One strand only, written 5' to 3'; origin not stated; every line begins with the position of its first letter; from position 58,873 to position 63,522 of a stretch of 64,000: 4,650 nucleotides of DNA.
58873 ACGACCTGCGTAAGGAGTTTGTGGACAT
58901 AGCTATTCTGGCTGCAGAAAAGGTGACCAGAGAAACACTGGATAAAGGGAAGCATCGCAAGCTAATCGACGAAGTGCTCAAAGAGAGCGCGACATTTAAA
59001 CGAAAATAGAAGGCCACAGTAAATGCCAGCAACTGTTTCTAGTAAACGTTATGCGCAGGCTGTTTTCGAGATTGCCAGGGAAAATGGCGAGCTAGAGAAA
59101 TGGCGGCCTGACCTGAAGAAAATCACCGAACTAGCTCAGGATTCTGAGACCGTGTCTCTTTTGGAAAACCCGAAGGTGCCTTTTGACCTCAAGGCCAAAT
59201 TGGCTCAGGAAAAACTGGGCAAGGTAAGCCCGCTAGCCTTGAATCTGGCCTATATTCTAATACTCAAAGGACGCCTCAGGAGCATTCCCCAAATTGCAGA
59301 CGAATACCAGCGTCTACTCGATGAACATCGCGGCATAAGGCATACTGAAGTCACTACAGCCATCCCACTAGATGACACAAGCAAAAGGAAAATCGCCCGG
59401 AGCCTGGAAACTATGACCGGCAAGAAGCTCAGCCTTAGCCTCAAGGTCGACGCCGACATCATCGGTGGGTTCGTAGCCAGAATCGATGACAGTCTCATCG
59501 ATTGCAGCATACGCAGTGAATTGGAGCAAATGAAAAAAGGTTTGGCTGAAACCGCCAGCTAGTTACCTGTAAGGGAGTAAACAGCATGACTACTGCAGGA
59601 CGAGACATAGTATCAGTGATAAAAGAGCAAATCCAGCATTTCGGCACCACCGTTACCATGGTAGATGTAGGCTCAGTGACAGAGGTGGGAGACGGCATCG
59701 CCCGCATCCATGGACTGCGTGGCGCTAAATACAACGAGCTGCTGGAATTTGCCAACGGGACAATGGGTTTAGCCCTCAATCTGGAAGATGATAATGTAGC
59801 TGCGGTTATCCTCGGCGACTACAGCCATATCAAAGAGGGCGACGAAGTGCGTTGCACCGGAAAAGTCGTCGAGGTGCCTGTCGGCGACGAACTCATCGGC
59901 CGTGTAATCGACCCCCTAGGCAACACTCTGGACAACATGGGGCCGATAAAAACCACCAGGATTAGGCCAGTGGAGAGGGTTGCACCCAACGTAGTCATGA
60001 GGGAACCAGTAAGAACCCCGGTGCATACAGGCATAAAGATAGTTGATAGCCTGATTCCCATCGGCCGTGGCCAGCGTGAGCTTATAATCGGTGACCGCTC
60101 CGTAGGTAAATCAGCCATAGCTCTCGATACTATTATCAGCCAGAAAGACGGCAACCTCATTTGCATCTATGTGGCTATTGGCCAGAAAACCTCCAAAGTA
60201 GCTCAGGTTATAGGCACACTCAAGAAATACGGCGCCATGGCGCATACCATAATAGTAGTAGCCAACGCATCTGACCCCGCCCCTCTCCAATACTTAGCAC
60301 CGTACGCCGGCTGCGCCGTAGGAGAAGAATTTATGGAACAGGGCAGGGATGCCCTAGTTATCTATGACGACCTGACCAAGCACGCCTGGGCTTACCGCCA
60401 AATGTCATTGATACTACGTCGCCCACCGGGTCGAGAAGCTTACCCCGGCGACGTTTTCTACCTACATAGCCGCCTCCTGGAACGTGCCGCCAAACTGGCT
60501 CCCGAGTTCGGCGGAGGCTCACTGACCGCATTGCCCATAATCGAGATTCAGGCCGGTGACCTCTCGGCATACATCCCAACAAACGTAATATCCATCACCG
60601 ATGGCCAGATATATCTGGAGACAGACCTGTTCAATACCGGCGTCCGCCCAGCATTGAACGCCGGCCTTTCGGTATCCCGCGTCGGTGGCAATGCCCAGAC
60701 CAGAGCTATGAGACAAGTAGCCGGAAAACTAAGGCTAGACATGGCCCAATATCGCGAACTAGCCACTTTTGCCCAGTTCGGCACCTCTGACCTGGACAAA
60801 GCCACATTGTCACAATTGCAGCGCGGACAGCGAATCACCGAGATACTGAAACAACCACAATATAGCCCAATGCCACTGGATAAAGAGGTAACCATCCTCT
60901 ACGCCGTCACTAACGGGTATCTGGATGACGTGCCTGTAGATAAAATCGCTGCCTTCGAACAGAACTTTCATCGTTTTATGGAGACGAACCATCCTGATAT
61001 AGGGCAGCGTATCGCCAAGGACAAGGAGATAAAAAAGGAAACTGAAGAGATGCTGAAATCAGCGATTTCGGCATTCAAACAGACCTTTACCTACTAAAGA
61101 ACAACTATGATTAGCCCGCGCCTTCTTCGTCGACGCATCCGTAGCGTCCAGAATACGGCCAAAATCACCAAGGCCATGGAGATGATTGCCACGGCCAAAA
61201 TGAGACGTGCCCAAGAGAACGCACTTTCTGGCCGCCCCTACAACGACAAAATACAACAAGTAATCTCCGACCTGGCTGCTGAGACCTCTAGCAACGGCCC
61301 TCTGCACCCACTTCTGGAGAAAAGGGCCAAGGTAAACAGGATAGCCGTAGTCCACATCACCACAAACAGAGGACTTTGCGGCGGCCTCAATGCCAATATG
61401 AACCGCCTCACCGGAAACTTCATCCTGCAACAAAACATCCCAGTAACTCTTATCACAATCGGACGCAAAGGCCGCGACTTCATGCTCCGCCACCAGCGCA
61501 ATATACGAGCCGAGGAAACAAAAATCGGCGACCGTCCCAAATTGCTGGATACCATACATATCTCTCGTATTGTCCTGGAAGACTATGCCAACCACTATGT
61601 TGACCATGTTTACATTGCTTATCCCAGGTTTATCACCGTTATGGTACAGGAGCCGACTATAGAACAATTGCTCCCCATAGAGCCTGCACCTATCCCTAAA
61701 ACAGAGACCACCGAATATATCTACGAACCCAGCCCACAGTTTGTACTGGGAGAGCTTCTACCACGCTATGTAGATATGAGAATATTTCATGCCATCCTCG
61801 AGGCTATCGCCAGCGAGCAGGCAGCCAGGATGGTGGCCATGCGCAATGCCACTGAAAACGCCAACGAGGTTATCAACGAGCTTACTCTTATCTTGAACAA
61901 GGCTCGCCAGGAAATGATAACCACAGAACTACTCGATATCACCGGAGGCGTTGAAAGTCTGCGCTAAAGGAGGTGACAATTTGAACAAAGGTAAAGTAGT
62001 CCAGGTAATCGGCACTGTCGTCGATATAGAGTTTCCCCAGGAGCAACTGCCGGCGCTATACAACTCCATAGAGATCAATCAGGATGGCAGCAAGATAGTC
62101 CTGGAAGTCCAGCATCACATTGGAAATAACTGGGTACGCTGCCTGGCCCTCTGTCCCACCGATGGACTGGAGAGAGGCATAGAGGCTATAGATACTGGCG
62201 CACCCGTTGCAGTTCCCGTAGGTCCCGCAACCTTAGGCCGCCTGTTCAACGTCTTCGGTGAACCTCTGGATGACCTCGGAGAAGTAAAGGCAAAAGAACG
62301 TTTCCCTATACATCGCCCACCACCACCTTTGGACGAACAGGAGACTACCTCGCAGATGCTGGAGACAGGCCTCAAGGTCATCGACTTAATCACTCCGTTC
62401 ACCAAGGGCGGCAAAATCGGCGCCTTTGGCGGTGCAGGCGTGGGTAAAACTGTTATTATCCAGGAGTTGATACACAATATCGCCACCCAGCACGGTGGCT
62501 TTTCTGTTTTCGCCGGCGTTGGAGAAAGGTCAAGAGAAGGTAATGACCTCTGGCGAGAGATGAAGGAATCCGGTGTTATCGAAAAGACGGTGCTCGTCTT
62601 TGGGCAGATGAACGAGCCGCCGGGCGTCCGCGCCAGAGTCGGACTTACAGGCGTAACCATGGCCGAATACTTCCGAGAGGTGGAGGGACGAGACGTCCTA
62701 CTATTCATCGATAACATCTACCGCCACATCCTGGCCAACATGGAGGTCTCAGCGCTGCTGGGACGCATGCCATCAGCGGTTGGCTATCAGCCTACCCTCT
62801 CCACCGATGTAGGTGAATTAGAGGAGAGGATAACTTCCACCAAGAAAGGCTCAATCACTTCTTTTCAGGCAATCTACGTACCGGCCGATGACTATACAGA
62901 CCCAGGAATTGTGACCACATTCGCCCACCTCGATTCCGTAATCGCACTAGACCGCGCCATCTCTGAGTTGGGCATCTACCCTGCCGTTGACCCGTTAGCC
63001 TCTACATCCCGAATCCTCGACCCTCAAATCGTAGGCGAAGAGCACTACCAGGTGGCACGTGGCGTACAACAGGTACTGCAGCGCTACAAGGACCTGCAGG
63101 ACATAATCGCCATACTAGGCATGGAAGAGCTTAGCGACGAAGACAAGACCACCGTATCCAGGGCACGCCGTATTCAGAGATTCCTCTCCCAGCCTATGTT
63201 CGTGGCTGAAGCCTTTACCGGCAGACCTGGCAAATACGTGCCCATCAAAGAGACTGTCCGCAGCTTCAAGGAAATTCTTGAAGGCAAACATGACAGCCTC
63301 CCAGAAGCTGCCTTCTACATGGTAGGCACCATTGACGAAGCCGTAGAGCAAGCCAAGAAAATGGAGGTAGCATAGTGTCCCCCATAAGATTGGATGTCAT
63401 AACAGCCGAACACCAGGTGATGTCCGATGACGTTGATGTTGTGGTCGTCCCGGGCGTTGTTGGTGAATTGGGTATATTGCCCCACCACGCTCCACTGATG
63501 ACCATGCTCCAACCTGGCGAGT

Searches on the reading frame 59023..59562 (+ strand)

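Call 25: search_protein_families(library=pfam, proteins=[window:59023-59562:+], max_evalue=0.00001)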
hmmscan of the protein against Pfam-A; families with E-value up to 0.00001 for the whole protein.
window:59023-59562:+ (179 aa): 1 family
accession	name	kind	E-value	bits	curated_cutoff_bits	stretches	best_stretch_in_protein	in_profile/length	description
PF00213.23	OSCP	-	1.7e-47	162.2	22.3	1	8-173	3-171/172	ATP synthase delta (OSCP) subunit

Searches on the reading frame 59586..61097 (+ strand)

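Call 25: search_protein_families(library=pfam, proteins=[window:59586-61097:+], max_evalue=0.00001)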
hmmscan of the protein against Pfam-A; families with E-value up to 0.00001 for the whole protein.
window:59586-61097:+ (503 aa): 3 families
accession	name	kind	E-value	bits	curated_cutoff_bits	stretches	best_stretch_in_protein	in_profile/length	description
PF00006.31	ATP-synt_ab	-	3.3e-79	265.9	29.5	1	149-364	1-213/213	ATP synthase alpha/beta family, nucleotide-binding domain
PF00306.32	ATP-synt_ab_C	-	4.8e-49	166.3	27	1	371-497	1-126/126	ATP synthase alpha/beta chain, C terminal domain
PF02874.29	ATP-synt_ab_N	-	1.9e-16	60.8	20.9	1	28-92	5-69/69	ATP synthase alpha/beta family, beta-barrel domain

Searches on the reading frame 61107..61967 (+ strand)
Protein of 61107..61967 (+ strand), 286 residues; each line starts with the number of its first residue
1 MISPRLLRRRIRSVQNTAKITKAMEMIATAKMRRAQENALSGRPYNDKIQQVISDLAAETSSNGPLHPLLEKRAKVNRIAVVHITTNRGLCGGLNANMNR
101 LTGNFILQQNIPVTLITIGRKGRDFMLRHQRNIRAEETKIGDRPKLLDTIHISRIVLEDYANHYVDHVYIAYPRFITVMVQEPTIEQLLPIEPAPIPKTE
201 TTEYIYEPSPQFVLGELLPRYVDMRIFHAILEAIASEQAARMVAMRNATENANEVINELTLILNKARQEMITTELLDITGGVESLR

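Call 25: search_protein_families(library=pfam, proteins=[window:61107-61967:+], max_evalue=0.00001)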
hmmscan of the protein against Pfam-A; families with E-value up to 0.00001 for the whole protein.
window:61107-61967:+ (286 aa): 1 family
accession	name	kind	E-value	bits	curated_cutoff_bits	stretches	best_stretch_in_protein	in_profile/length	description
PF00231.24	ATP-synt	-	4.3e-92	309.3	39.9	1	5-285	3-285/285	ATP synthase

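Call 75: find_encoding_contigs(protein=window:61107-61967:+, flank=10000, max_places=1)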
Protein window:61107-61967:+ (286 aa): 5 contigs read that carry it; 1 place shown.
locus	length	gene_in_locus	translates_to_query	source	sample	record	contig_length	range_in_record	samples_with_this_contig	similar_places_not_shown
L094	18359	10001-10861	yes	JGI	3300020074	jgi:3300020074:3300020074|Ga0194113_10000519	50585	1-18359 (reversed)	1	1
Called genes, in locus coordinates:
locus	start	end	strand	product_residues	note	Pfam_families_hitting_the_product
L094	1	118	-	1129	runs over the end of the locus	PF17757:UvrB_inter, PF02559:CarD_TRCF_RID, PF00270:DEAD, PF04851:ResIII (weak), PF00271:Helicase_C, PF22590:Cas3-like_C_2 (faint), PF03461:TRCF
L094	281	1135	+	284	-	PF02749:QRPTase_N, PF01729:QRPTase_C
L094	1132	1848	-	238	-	PF11398:DUF2813 (faint), PF00005:ABC_tran, PF13304:AAA_21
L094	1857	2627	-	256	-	PF02361:CbiQ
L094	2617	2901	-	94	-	PF13190:PDGLE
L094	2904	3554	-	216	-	PF01891:CbiM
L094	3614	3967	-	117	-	PF01475:FUR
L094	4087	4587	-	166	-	PF02580:Tyr_Deacylase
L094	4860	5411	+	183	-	PF02577:BFN_dom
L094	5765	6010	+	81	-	PF09527:ATPase_gene1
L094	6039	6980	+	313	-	PF00119:ATP-synt_A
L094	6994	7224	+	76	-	PF00137:ATP-synt_C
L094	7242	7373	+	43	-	-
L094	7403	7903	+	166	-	PF00430:ATP-synt_B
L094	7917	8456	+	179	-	PF00213:OSCP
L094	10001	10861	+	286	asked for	PF00231:ATP-synt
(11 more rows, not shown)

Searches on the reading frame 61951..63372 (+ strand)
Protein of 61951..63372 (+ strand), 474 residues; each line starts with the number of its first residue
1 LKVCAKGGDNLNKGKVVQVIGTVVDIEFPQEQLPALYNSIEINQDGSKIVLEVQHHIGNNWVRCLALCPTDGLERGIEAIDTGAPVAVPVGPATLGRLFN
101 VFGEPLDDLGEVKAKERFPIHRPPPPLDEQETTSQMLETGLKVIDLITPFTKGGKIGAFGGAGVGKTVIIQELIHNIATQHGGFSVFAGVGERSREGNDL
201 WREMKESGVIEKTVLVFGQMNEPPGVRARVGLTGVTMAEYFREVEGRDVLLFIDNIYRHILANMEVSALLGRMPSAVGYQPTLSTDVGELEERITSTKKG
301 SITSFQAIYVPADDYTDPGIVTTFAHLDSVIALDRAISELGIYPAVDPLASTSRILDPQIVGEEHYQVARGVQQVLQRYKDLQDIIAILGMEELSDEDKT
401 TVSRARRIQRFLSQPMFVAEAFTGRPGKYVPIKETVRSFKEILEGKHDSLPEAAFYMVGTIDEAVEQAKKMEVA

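Call 73: find_encoding_contigs(protein=window:61951-63372:+, flank=10000, max_places=2)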
Protein window:61951-63372:+ (474 aa): no gene with exactly this product is on record in the collection.
